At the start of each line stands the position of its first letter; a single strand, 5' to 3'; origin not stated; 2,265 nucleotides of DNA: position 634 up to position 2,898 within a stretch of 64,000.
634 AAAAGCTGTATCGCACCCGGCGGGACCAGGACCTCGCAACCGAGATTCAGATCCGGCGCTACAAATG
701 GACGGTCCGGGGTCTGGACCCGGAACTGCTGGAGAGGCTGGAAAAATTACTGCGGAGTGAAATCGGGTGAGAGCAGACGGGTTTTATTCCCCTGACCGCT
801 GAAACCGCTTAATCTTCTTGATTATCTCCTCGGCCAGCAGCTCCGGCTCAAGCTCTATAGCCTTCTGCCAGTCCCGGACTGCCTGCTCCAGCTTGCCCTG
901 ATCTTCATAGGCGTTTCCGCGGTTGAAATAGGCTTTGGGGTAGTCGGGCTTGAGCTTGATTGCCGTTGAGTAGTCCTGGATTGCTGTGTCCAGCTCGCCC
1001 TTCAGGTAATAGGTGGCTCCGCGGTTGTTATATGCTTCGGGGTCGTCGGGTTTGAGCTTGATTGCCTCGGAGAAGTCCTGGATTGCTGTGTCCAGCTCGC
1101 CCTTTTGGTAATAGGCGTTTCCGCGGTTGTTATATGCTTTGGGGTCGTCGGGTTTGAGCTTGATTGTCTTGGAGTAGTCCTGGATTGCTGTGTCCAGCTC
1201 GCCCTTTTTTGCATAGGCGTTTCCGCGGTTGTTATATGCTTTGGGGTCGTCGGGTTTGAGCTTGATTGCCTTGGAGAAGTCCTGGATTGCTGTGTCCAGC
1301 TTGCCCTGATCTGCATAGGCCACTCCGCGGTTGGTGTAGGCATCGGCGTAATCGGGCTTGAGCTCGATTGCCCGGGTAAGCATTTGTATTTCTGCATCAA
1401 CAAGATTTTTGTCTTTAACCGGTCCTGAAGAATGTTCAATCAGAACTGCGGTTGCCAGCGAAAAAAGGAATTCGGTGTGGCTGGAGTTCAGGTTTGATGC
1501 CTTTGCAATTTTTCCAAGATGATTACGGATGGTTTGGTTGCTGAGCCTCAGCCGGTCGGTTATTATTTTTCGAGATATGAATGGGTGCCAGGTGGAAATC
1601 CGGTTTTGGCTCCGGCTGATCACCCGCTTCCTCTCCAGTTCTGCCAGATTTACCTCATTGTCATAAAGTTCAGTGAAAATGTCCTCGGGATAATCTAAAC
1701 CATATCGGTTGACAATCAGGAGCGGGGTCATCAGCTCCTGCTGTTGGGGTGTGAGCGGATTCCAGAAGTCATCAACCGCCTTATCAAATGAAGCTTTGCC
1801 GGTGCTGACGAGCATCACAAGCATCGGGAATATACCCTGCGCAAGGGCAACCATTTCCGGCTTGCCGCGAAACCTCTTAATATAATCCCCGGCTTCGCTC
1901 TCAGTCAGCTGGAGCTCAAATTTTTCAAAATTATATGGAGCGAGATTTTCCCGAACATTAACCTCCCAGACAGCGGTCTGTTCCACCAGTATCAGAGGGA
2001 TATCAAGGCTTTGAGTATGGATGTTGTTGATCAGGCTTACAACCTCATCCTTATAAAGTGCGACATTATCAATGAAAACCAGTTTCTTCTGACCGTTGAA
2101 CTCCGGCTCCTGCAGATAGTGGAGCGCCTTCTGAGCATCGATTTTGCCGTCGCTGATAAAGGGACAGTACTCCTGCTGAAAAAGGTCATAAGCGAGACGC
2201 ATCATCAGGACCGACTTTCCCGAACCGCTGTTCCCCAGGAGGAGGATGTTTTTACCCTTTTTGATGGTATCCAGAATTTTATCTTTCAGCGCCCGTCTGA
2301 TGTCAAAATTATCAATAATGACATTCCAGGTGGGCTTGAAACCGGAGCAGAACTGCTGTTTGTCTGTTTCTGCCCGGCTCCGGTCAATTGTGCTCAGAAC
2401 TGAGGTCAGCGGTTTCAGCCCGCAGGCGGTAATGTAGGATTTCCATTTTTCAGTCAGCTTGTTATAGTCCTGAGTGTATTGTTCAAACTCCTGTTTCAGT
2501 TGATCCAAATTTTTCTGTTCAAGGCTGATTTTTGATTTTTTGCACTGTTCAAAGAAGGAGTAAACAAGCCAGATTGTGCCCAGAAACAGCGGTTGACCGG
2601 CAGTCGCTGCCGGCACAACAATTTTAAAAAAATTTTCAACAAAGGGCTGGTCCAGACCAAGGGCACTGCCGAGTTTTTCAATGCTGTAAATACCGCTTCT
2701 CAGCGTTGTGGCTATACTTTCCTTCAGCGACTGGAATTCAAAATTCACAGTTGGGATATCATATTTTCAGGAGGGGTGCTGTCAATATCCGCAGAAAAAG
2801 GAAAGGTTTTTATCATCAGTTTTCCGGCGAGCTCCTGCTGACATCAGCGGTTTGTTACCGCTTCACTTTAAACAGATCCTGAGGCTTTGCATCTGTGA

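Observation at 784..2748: tRNA-Val-proximal, lower-GC STAND NTPase with an unusual domain order (TM/coiled coil - P-loop - LuxR HTH - TPR)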

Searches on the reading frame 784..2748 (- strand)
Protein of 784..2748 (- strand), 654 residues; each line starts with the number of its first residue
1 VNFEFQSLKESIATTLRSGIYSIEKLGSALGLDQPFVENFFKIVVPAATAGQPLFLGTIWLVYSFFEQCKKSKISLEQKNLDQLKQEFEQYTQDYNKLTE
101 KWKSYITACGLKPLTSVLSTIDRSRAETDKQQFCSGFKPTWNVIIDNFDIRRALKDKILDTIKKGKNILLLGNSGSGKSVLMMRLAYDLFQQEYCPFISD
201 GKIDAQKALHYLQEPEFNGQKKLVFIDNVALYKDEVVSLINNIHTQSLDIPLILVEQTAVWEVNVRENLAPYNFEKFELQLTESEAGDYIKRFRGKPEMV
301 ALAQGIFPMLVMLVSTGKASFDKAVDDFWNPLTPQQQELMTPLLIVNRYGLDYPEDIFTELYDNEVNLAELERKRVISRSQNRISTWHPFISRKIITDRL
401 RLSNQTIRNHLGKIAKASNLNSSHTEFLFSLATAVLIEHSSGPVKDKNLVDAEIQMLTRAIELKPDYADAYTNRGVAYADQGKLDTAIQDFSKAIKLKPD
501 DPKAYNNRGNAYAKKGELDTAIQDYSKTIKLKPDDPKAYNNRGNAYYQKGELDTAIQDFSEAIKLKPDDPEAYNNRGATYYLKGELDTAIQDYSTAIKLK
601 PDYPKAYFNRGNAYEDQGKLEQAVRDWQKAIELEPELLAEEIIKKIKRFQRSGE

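Call 4: search_protein_families(library=pfam, proteins=[window:784-2748:-], max_evalue=1)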
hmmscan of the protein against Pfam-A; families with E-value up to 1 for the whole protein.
window:784-2748:- (654 aa): 56 families (the best 25 are shown)
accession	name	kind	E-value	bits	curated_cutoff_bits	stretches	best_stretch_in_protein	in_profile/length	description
PF13414.12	TPR_11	-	1.7e-61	204.1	26.8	6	543-584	1-42/42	TPR repeat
PF00515.34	TPR_1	-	1.3e-59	196.2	27.8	5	536-569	1-34/34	Tetratricopeptide repeat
PF07719.23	TPR_2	-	8.1e-45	147.7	27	5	604-636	1-33/34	Tetratricopeptide repeat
PF13432.12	TPR_16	-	8.8e-40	135.2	32.7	5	508-570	3-65/65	Tetratricopeptide repeat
PF13431.12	TPR_17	-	3.4e-39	130.3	24.4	5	491-523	2-34/34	Tetratricopeptide repeat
PF13181.12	TPR_8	-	1.6e-35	118.7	25.7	5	537-569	2-34/34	Tetratricopeptide repeat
PF13371.12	TPR_9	-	4.9e-27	94.2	35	5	510-572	3-65/73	Tetratricopeptide repeat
PF25199.1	nSTAND_NTPase5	-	2.5e-22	79.7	34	1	131-263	1-139/145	Novel STAND NTPase 5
PF13424.12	TPR_12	-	3.4e-22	78.9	30.1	5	537-600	4-75/77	Tetratricopeptide repeat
PF13428.12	TPR_14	-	8.1e-19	66.7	23.5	4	537-577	2-42/44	Tetratricopeptide repeat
PF14559.12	TPR_19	-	7.7e-17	61.8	25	4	479-538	2-61/68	Tetratricopeptide repeat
PF13374.12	TPR_10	-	1.2e-13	51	27.5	3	538-564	4-30/42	Tetratricopeptide repeat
PF23914.1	TPR_CcmH_CycH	-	2.9e-09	37.4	42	3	399-503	58-156/158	Cytochrome c-type biogenesis protein H TPR domain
PF13174.12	TPR_6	-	2.5e-08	34.4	26.3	2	606-635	2-31/33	Tetratricopeptide repeat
PF13429.12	TPR_15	-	5.5e-07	29.7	26.2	2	516-572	127-182/280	Tetratricopeptide repeat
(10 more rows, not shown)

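Call 5: search_protein_families(library=padloc, proteins=[window:784-2748:-], max_evalue=1)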
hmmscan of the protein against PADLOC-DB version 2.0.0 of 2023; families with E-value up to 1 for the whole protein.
window:784-2748:- (654 aa): 10 families
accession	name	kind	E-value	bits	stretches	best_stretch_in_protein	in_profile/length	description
PDLC01101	PrimPol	-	6.8e-09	32.9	3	518-570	49-101/490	adaptation polymerase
PDLC04140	mad8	-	7.8e-06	23.6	1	156-193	18-57/314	mads_8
PDLC02907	TPR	-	1.4e-05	21.8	3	464-533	610-679/864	-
PDLC04789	PDC-S01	-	2.8e-05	21.3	1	150-244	2-96/375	-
PDLC01515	Csx3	-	0.00028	18.5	1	164-204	5-45/183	"CAS-I,CAS-III; associated"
PDLC05063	PDC-S67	-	0.0054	14.2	1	451-520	112-182/203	-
PDLC04135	mad3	-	0.019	12.5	1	162-196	18-61/374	mads_3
PDLC01169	TPR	-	0.019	12.4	0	501-532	108-139/252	TPR repeats containing protein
PDLC04781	PDC-M71B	-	0.03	11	1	479-585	360-471/515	-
PDLC02886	DpdH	-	0.044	12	1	606-632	42-68/80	DpdH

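Call 6: search_protein_families(library=ncbifam, proteins=[window:784-2748:-], max_evalue=1)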
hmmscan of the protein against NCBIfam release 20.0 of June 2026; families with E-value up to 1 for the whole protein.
window:784-2748:- (654 aa): 89 families (the best 25 are shown)
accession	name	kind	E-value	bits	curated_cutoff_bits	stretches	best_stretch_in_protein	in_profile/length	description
NF040959.1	MamA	equivalog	1.6e-30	106.1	200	2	509-634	78-203/204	magnetosome protein MamA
TIGR02521.1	type_IV_pilW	equivalog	1.8e-29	103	154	3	509-577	38-106/234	type IV pilus biogenesis/stability protein PilW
NF033762.1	social_mot_Tgl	equivalog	9.8e-29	100.4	225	2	487-636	50-202/252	social motility TPR repeat lipoprotein Tgl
NF008391.2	PRK11189.1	equivalog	1.2e-24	87.3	250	2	463-560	59-157/297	lipoprotein NlpI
TIGR00990.1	3a0801s09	subfamily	1.1e-23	83.7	757.25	2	540-627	131-217/615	mitochondrial import receptor subunit TOM70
TIGR02917.1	PEP_TPR_lipo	equivalog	1.9e-22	79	312.2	2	453-572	382-501/899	XrtA/PEP-CTERM system TPR-repeat protein PrsT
NF047558.1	TPR_END_plus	domain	1.4e-21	76.2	32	5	606-641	1-35/56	TPR end-of-group domain-containing protein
TIGR02552.1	LcrH_SycD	equivalog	1.2e-17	63.9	104.8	3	511-571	61-121/136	SycD/LcrH family type III secretion system chaperone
NF047507.1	TPR_BatC_Lepto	exception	8.4e-17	61.3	175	2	541-638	29-130/214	TPR repeat-containing protein BatC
NF047371.1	FlcA_CTERM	equivalog_domain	8.2e-15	54.3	300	2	457-580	388-517/646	periplasmic flagellar collar protein FlcA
NF033758.1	gliding_GltE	equivalog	1.7e-14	53.7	225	3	456-534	278-357/411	adventurous gliding motility TPR repeat lipoprotein GltE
NF033920.0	C39_PA2778_fam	equivalog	3.2e-14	52.9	150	3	513-584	167-238/255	PA2778 family cysteine peptidase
NF007302.0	PRK09782.1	equivalog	1.4e-13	49.7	1223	3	454-536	599-680/990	phage receptor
NF002725.1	PRK02603.1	equivalog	8.3e-13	48.7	143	2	461-553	28-123/173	photosystem I assembly protein Ycf3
NF053607.1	CHU_0125_OmpA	equivalog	4.6e-11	41.9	620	3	539-634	22-117/639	CHU_0125 family OmpA-like outer membrane integrity protein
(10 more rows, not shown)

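Call 9: find_homologous_proteins(query=window:784-2748:-, max_evalue=0.00001)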
Query window:784-2748:- (654 aa): 902 proteins with E <= 0.00001 among 8000 candidates; the best 120 are listed.
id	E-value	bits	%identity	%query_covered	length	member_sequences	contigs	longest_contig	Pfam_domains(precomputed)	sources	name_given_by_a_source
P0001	0.0e+0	1180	84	99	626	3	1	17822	PF13431.13,PF23914.2,PF13414.13,PF13428.13,PF13374.13,PF14559.13,PF25575.1,PF13371.13,PF00515.35,PF13424.13,PF13432.13,PF13181.13,PF07719.24,PF25199.2,PF20720.4,PF13174.13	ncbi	ncbi:MAG: tetratricopeptide repeat protein [candidate division WOR-3 bacterium]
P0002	5.3e-180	618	45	97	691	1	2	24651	PF13173.13,PF13414.13,PF12569.15,PF13374.13,PF24575.2,PF00515.35,PF13424.13,PF07719.24,PF25199.2,PF13174.13,PF20308.5,PF13431.13,PF23914.2,PF13176.13,PF13428.13,PF14559.13,PF25575.1,PF13371.13,PF12895.14,PF21033.5,PF13432.13,PF13181.13,PF01239.29,PF20720.4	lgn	-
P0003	2.2e-159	550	53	29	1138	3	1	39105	PF03704.24,PF13414.13,PF12950.14,PF12569.15,PF13374.13,PF24575.2,PF00515.35,PF13424.13,PF13429.13,PF07719.24,PF13174.13,PF25063.1,PF13431.13,PF23914.2,PF13176.13,PF13428.13,PF13676.12,PF14559.13,PF25575.1,PF10516.16,PF13371.13,PF12895.14,PF21033.5,PF13432.13,PF13181.13,PF01239.29,PF10373.16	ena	-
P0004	1.4e-144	501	48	30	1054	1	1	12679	PF13414.13,PF12950.14,PF12569.15,PF13374.13,PF24575.2,PF00515.35,PF13424.13,PF13429.13,PF07719.24,PF13174.13,PF25063.1,PF13431.13,PF23914.2,PF25062.2,PF13176.13,PF13428.13,PF13676.12,PF14559.13,PF25575.1,PF10516.16,PF13371.13,PF12895.14,PF21033.5,PF13432.13,PF13181.13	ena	-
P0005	3.2e-136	474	40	29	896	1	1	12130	PF03704.24,PF13414.13,PF04781.18,PF23558.2,PF13844.13,PF13374.13,PF07721.21,PF24575.2,PF02259.30,PF11846.15,PF00515.35,PF13424.13,PF13429.13,PF14561.13,PF07719.24,PF13174.13,PF20308.5,PF25063.1,PF13431.13,PF23914.2,PF13176.13,PF24885.2,PF13428.13,PF25064.2,PF14559.13,PF27595.1,PF13371.13,PF12895.14,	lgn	-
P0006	8.7e-132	459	63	29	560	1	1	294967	PF03704.24,PF13414.13,PF08867.17,PF12569.15,PF13374.13,PF24575.2,PF09145.17,PF00515.35,PF13424.13,PF25524.2,PF14561.13,PF07719.24,PF13174.13,PF20308.5,PF13431.13,PF23914.2,PF13176.13,PF13428.13,PF25064.2,PF14559.13,PF25575.1,PF10516.16,PF13371.13,PF21033.5,PF13432.13,PF13181.13,PF01239.29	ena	-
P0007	1.2e-126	442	53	28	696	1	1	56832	PF13414.13,PF12950.14,PF12569.15,PF13374.13,PF24575.2,PF00515.35,PF13424.13,PF13429.13,PF25524.2,PF14561.13,PF07719.24,PF13174.13,PF20308.5,PF25063.1,PF13431.13,PF23914.2,PF25062.2,PF13176.13,PF13428.13,PF25064.2,PF14559.13,PF25575.1,PF10516.16,PF13371.13,PF17874.8,PF21033.5,PF13432.13,PF13181.13,PF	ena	-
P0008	1.2e-126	442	49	28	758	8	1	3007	PF03704.24,PF13414.13,PF12569.15,PF13374.13,PF07721.21,PF23231.2,PF24575.2,PF00515.35,PF13424.13,PF07719.24,PF13174.13,PF20308.5,PF13431.13,PF13469.13,PF23914.2,PF25062.2,PF25058.2,PF13176.13,PF13428.13,PF00685.34,PF14559.13,PF13371.13,PF17874.8,PF12895.14,PF21033.5,PF13432.13,PF13181.13,PF01239.29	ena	-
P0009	9.5e-119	416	52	30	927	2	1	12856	PF13431.13,PF13414.13,PF12950.14,PF13428.13,PF13676.12,PF13374.13,PF14559.13,PF24575.2,PF25575.1,PF13371.13,PF00515.35,PF13424.13,PF21033.5,PF13432.13,PF13429.13,PF13181.13,PF07719.24,PF13174.13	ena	-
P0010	3.7e-118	414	51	33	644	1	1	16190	PF25063.1,PF13431.13,PF23914.2,PF25062.2,PF13414.13,PF08867.17,PF13428.13,PF14559.13,PF25575.1,PF10516.16,PF13371.13,PF00515.35,PF12895.14,PF13424.13,PF21033.5,PF13432.13,PF04406.20,PF13181.13,PF14561.13,PF07719.24,PF13174.13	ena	-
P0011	5.2e-118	413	53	28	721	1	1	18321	PF13431.13,PF23914.2,PF13414.13,PF12950.14,PF12569.15,PF13428.13,PF13374.13,PF07721.21,PF14559.13,PF24575.2,PF25575.1,PF13371.13,PF00515.35,PF12895.14,PF13424.13,PF21033.5,PF13432.13,PF13181.13,PF01239.29,PF07719.24,PF13174.13,PF20308.5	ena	-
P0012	3.1e-117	411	51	27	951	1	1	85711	PF03704.24,PF14853.13,PF13431.13,PF23914.2,PF13414.13,PF12569.15,PF13428.13,PF00152.26,PF13374.13,PF14559.13,PF25575.1,PF13371.13,PF00515.35,PF12895.14,PF13424.13,PF21033.5,PF13432.13,PF01336.32,PF13429.13,PF13181.13,PF01239.29,PF07719.24,PF13174.13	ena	-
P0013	7.3e-117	410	53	28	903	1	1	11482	PF13431.13,PF23914.2,PF25062.2,PF13414.13,PF12950.14,PF12569.15,PF13428.13,PF13676.12,PF13374.13,PF14559.13,PF25575.1,PF13371.13,PF00515.35,PF13424.13,PF21033.5,PF13432.13,PF13181.13,PF01239.29,PF14561.13,PF07719.24,PF13174.13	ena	-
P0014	2.5e-114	401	54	27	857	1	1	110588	PF13414.13,PF12950.14,PF12569.15,PF13374.13,PF24575.2,PF00515.35,PF13424.13,PF07719.24,PF13174.13,PF20308.5,PF25063.1,PF13431.13,PF23914.2,PF25062.2,PF13176.13,PF13428.13,PF14559.13,PF25575.1,PF10516.16,PF27595.1,PF13371.13,PF21033.5,PF13432.13,PF13181.13,PF01239.29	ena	-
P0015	7.6e-114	400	42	29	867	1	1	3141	PF25063.1,PF03704.24,PF13431.13,PF23914.2,PF13414.13,PF02321.24,PF13176.13,PF13428.13,PF13374.13,PF14559.13,PF25575.1,PF10516.16,PF13371.13,PF00515.35,PF12895.14,PF13424.13,PF21033.5,PF13432.13,PF13181.13,PF12968.14,PF01239.29,PF07719.24,PF13174.13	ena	-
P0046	2.5e-89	319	32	86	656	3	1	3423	PF25063.1,PF14853.13,PF13431.13,PF23914.2,PF25060.1,PF13414.13,PF13176.13,PF13428.13,PF13374.13,PF14559.13,PF13371.13,PF00515.35,PF12895.14,PF13424.13,PF13432.13,PF13181.13,PF01239.29,PF07719.24,PF25199.2,PF20720.4,PF13174.13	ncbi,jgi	-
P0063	2.5e-83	299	34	76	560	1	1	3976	PF13431.13,PF13414.13,PF13428.13,PF14559.13,PF13371.13,PF00515.35,PF13424.13,PF13432.13,PF13181.13,PF01239.29,PF07719.24,PF25199.2,PF20720.4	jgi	-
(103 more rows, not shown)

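Call 10: find_encoding_contigs(protein=window:784-2748:-, flank=10000, max_places=6)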
Protein window:784-2748:- (654 aa): no gene with exactly this product is on record in the collection.

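Call 13: find_encoding_contigs(protein=P0001, flank=10000, max_places=4)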
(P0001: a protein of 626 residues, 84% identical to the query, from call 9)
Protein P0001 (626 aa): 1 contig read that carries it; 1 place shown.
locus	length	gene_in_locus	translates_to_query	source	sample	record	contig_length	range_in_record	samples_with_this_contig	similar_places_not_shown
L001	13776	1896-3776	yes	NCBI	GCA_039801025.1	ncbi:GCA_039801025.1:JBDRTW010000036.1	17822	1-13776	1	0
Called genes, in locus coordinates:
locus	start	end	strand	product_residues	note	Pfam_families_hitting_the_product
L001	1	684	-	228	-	PF12698:ABC2_membrane_3 (weak)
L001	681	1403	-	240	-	PF00005:ABC_tran, PF13304:AAA_21 (weak)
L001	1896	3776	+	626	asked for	PF25199:nSTAND_NTPase5, PF00515:TPR_1, PF13414:TPR_11, PF13414:TPR_11, PF00515:TPR_1, PF13414:TPR_11, PF13424:TPR_12, PF00515:TPR_1, +20 more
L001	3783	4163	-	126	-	-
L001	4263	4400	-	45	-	-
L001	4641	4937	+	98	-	PF00166:Cpn10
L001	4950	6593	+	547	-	PF00118:Cpn60_TCP1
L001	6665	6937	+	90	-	PF09723:Zn_ribbon_8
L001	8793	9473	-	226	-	PF02527:GidB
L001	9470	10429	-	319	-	PF01336:tRNA_anti-codon, PF01966:HD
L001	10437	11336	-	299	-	-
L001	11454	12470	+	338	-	PF01992:vATP-synt_AC39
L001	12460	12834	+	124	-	PF01990:ATP-synt_F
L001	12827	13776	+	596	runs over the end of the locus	PF02874:ATP-synt_ab_N, PF16886:ATP-synt_ab_Xtn, PF00006:ATP-synt_ab, PF22919:ATP-synt_VA_C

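Call 14: find_encoding_contigs(protein=P0002, flank=10000, max_places=4)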
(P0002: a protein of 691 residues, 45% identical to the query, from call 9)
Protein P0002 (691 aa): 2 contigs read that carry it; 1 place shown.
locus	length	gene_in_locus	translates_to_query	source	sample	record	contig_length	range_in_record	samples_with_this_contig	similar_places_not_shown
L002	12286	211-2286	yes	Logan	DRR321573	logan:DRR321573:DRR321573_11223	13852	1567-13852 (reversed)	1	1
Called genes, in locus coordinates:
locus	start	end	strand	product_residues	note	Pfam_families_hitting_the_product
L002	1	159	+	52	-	?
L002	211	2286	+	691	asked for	PF25199:nSTAND_NTPase5, PF20720:nSTAND3, PF13371:TPR_9, PF13432:TPR_16, PF00515:TPR_1, PF07719:TPR_2, PF13181:TPR_8, PF13424:TPR_12, +43 more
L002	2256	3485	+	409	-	PF00994:MoCF_biosynth, PF18146:CinA_KH (faint), PF02464:CinA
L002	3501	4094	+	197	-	PF10469:AKAP7_NLS, PF02834:LigT_PEase, PF13563:2_5_RNA_ligase2, PF02834:LigT_PEase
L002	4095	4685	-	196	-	PF02525:Flavodoxin_2 (weak), PF03358:FMN_red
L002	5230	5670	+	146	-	PF01957:NfeD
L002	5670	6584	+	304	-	PF01145:Band_7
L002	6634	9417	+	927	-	PF00690:Cation_ATPase_N, PF00122:E1-E2_ATPase, PF13246:Cation_ATPase, PF00702:Hydrolase, PF08282:Hydrolase_3 (faint), PF00689:Cation_ATPase_C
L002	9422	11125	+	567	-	PF07244:POTRA, PF08479:POTRA_2 (faint), PF07244:POTRA, PF01103:Omp85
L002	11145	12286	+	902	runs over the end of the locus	?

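Call 18: find_encoding_contigs(protein=P0046, flank=10000, max_places=4)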
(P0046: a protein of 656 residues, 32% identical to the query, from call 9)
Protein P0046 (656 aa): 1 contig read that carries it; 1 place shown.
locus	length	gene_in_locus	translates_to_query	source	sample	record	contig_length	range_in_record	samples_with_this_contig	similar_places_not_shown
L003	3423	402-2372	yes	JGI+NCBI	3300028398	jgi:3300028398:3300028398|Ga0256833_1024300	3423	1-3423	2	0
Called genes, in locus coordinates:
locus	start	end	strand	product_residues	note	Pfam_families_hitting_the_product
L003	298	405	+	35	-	-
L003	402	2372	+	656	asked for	PF25199:nSTAND_NTPase5, PF13432:TPR_16, PF14559:TPR_19, PF00515:TPR_1, PF07719:TPR_2, PF13181:TPR_8, PF13371:TPR_9, PF13414:TPR_11, +32 more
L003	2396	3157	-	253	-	PF00899:ThiF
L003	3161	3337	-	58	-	PF04945:YHS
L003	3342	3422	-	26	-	?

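Call 19: find_encoding_contigs(protein=P0063, flank=10000, max_places=4)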
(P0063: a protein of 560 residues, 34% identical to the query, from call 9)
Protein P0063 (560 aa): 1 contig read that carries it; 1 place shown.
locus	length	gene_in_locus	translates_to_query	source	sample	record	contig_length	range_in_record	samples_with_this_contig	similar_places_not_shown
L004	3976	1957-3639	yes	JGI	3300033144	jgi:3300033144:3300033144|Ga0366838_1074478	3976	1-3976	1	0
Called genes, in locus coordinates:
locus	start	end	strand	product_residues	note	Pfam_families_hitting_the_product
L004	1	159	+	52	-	?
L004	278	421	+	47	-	-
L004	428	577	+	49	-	-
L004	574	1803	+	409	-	PF18860:AbiJ_NTD3, PF14355:Abi_C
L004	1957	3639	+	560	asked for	PF25199:nSTAND_NTPase5, PF20720:nSTAND3 (weak), PF00515:TPR_1, PF13414:TPR_11, PF13432:TPR_16, PF00515:TPR_1, PF07719:TPR_2, PF13181:TPR_8, +8 more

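Call 40: predict_structure(alignment_id=A1)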
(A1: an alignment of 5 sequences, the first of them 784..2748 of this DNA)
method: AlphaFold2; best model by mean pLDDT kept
length: 654 residues; sequences in the alignment: 5
mean_pLDDT: 66.8   pTM: 0.51
mean pLDDT of the five models: 66.8, 63.2, 58.8, 58.6, 57.7
residues with pLDDT >= 90: 164; 70-90: 149; 50-70: 137; < 50: 204
segments of 3 or more residues with pLDDT < 50: 1-152, 175-177, 281-319, 441-444
pLDDT, mean of each block of 10 residues (from residue 1): 35 38 40 45 38 36 40 37 46 44 31 27 28 29 33 63 77 55 58 64 58 57 71 69 69 72 57 66 40 31 30 36 70 85 83 86 73 68 67 79 85 90 84 70 58 90 92 89 94 96 93 95 97 94 96 97 95 97 96 97 93 93 90 73 65 52
secondary structure, 60 per line:
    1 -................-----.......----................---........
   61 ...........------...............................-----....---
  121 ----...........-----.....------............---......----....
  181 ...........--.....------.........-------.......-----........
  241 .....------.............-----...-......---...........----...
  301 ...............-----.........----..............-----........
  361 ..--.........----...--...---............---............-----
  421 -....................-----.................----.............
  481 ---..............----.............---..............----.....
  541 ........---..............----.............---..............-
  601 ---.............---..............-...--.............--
elements in order: H2-17 H23-29 H34-49 H53-71 H78-108 H114-117 H125-135 H141-145 H152-163 E167-172 H177-191 E194-198 H205-213 E221-227 H233-245 E252-257 H258-264 E274-279 H283-293 H298-315 H321-329 H334-347 H355-362 H365-373 E378-380 E383-385 H389-400 H404-415 H422-441 H447-463 H468-480 H484-497 H502-514 H518-531 H536-548 H552-565 H570-582 H586-599 H604-616 H620-633 H640-652
